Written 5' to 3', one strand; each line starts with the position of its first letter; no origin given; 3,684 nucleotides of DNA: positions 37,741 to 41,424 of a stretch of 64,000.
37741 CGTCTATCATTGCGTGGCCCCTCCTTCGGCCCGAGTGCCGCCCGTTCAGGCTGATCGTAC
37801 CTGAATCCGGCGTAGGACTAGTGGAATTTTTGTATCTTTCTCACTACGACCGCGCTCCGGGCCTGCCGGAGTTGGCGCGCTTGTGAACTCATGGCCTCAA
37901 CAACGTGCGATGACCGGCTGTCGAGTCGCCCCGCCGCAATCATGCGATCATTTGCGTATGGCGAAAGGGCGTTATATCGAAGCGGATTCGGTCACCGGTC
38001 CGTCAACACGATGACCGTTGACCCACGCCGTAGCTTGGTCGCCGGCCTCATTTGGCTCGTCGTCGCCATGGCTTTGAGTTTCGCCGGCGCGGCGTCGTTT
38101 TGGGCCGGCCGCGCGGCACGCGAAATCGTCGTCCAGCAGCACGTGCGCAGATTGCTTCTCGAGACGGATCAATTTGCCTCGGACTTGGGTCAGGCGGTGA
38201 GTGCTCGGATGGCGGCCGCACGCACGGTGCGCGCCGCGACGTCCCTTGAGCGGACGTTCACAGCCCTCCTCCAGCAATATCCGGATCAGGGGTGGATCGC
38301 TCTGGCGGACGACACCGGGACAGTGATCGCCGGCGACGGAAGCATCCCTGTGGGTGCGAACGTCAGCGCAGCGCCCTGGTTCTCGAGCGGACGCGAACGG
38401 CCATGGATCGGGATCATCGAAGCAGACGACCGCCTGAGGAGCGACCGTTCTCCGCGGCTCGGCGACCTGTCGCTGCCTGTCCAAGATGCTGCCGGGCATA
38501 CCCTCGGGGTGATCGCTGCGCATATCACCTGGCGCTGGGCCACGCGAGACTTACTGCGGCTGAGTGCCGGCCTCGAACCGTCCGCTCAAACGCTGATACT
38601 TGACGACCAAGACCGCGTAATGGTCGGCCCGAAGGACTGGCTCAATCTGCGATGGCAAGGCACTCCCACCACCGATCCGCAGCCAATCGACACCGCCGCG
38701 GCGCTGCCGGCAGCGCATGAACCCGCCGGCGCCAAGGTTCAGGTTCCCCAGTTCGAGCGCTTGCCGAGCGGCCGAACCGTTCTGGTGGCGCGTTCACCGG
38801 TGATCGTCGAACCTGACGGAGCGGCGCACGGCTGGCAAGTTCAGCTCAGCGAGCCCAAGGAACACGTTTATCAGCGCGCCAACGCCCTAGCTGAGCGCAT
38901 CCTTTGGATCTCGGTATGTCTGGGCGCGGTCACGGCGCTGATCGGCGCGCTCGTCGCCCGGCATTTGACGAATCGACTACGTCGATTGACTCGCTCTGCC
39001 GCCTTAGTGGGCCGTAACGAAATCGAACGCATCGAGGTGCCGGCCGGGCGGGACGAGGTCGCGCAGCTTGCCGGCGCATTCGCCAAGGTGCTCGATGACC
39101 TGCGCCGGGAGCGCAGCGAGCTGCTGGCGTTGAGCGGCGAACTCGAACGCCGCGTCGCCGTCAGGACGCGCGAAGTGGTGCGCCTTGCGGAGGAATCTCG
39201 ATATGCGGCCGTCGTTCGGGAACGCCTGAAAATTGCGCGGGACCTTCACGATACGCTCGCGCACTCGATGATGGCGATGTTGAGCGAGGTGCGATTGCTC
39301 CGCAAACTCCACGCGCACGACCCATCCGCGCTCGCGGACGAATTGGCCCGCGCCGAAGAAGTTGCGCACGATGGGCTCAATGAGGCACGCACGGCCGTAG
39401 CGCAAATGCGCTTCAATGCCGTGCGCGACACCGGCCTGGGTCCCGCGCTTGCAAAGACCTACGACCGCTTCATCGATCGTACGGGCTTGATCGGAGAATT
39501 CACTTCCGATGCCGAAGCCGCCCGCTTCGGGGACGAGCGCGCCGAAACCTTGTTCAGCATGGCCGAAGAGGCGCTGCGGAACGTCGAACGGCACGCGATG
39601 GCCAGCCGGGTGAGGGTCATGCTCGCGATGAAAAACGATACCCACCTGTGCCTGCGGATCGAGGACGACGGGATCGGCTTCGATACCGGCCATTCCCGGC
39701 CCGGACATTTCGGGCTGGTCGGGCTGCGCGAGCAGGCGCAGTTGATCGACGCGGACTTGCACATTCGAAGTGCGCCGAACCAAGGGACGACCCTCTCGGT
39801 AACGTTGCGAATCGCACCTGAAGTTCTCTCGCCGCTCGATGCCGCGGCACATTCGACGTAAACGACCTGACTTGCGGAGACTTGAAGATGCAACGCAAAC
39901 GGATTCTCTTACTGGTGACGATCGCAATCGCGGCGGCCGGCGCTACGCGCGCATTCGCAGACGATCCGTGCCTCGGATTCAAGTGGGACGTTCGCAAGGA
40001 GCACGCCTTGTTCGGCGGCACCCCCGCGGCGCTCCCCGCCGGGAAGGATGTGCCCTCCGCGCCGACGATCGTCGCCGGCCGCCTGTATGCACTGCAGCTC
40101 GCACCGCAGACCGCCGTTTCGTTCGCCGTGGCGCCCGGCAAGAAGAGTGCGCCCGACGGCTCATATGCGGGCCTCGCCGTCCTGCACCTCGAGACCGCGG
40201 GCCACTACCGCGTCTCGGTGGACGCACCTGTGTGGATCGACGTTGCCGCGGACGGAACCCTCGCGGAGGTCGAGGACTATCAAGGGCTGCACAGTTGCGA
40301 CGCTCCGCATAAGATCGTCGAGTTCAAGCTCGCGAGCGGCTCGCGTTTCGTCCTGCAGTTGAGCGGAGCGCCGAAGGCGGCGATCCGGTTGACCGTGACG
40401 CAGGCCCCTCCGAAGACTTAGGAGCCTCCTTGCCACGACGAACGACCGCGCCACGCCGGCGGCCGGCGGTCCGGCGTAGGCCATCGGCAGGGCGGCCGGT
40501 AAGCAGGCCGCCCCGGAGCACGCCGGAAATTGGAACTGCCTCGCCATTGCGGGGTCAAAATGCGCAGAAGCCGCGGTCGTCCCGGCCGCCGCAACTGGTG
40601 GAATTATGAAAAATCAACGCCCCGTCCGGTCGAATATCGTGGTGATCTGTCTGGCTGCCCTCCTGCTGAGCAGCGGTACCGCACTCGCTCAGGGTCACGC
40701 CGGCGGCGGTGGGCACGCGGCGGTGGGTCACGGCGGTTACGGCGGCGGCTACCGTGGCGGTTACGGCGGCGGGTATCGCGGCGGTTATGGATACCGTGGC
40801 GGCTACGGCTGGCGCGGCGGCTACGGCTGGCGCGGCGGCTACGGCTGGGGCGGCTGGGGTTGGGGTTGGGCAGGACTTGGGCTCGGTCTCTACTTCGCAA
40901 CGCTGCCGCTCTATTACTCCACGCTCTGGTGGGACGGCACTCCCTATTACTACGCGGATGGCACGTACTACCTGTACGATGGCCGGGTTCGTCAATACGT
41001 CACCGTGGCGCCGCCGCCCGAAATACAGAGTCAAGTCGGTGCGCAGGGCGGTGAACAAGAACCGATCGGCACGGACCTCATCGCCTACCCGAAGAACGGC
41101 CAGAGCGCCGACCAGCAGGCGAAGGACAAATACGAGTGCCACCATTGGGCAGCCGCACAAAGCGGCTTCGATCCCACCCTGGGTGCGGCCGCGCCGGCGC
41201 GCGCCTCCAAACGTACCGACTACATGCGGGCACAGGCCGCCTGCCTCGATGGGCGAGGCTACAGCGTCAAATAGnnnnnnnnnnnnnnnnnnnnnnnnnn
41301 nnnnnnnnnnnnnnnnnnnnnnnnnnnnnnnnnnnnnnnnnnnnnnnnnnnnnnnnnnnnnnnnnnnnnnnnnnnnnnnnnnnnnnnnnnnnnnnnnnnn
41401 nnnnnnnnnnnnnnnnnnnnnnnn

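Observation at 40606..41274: Three-copy family of secreted Gly/Tyr-rich proteins with a conserved two-Cys C-terminal module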

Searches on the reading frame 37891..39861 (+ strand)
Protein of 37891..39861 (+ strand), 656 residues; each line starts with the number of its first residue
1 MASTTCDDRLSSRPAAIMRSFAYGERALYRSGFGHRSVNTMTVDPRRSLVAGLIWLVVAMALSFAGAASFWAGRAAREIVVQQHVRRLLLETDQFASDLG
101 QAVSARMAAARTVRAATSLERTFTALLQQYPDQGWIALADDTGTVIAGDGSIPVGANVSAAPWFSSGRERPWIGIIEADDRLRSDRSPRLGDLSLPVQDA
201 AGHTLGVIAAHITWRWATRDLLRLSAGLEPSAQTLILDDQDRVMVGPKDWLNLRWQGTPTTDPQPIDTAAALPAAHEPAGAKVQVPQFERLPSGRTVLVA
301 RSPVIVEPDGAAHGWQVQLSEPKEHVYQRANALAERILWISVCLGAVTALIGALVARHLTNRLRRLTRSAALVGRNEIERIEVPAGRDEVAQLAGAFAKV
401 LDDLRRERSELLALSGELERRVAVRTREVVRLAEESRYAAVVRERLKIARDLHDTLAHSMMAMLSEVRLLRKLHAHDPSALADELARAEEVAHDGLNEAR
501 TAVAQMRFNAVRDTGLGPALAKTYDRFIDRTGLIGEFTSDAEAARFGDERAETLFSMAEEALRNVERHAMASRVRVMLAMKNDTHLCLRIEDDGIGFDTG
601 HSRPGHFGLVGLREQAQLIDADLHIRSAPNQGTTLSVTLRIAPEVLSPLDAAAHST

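Call 25: search_protein_families(library=pfam, proteins=[window:37891-39861:+], max_evalue=0.001)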
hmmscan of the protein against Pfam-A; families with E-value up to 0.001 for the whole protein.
window:37891-39861:+ (656 aa): 3 families
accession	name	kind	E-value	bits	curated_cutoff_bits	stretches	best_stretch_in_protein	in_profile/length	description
PF07730.19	HisKA_3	-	5.2e-13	49.8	24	1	444-507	1-64/68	Histidine kinase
PF02518.31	HATPase_c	-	3.4e-08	34.3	26.4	1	552-641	4-109/111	Histidine kinase-, DNA gyrase B-, and HSP90-like ATPase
PF00672.30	HAMP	-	1e-05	26.2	25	1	354-405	1-52/53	HAMP domain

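Call 38: search_protein_families(library=ncbifam, proteins=[window:37891-39861:+], max_evalue=0.00001)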
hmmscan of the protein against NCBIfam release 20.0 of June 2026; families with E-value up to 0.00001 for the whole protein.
window:37891-39861:+ (656 aa): 10 families
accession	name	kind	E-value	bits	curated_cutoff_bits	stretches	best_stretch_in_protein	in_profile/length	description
NF052443.1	SensHisKinMctS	equivalog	1.3e-25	89.7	700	1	443-640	249-447/457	two-component system sensor histidine kinase MctS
NF008184.0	PRK10935.1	equivalog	2.4e-25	89.2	553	1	439-641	358-559/565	nitrate/nitrite two-component system sensor histidine kinase NarQ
NF007896.0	PRK10600.1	equivalog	4.2e-23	81.8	578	1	439-640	385-584/598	nitrate/nitrite two-component system sensor histidine kinase NarX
NF008649.0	PRK11644.1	equivalog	1.7e-21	76.6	408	1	444-639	303-494/499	signal transduction histidine-protein kinase/phosphatase UhpB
NF052531.1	Strep_LiaS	equivalog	2.4e-18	66.5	450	1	437-639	125-325/328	envelope stress sensor histidine kinase LiaS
NF047786.1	his_kin_MadS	equivalog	3.7e-12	46.1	500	1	374-596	156-379/434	MadS family sensor histidine kinase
TIGR01386.1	cztS_silS_copS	subfamily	3e-06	26.5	292.55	1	290-404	121-234/457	heavy metal sensor histidine kinase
NF033092.0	HK_WalK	equivalog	3.1e-06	26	725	0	296-406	140-248/594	cell wall metabolism sensor histidine kinase WalK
NF047322.1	HK_morpho_MacS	equivalog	7e-06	25.5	300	1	427-638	165-365/367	MacS family sensor histidine kinase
NF008312.0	PRK11100.1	equivalog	8.9e-06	24.8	356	0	317-404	164-250/477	two-component system sensor histidine kinase CreC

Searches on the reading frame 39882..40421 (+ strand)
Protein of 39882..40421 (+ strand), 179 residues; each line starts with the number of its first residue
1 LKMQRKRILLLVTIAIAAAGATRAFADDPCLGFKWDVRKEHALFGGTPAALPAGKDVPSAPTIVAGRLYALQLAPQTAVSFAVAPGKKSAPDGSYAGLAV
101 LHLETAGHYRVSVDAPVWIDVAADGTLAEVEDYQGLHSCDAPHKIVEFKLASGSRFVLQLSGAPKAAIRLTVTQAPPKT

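Call 25: search_protein_families(library=pfam, proteins=[window:39882-40421:+], max_evalue=0.001)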
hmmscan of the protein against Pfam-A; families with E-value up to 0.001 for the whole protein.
window:39882-40421:+ (179 aa): 0 families

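Call 38: search_protein_families(library=ncbifam, proteins=[window:39882-40421:+], max_evalue=0.00001)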
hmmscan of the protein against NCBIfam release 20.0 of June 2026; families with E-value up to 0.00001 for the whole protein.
window:39882-40421:+ (179 aa): 0 families

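Call 90: search_solved_structures(query=window:39882-40421:+, max_evalue=1)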
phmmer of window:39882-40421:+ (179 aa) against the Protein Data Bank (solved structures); distinct sequences matched with E-value up to 1: 0.

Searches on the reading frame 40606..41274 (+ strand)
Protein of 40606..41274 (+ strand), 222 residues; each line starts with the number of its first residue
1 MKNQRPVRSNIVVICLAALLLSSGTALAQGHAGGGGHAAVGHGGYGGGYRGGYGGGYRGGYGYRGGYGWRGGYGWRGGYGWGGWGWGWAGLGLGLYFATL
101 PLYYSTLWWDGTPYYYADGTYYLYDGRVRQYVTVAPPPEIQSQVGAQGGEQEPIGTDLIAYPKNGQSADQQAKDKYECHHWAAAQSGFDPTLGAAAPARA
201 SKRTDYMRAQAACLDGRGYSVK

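Call 4: search_protein_families(library=pfam, proteins=[window:40606-41274:+], max_evalue=1)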
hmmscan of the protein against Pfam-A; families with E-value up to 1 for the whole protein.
window:40606-41274:+ (222 aa): 0 families

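Call 5: search_protein_families(library=ncbifam, proteins=[window:40606-41274:+], max_evalue=1)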
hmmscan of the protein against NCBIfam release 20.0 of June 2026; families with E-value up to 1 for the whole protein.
window:40606-41274:+ (222 aa): 0 families
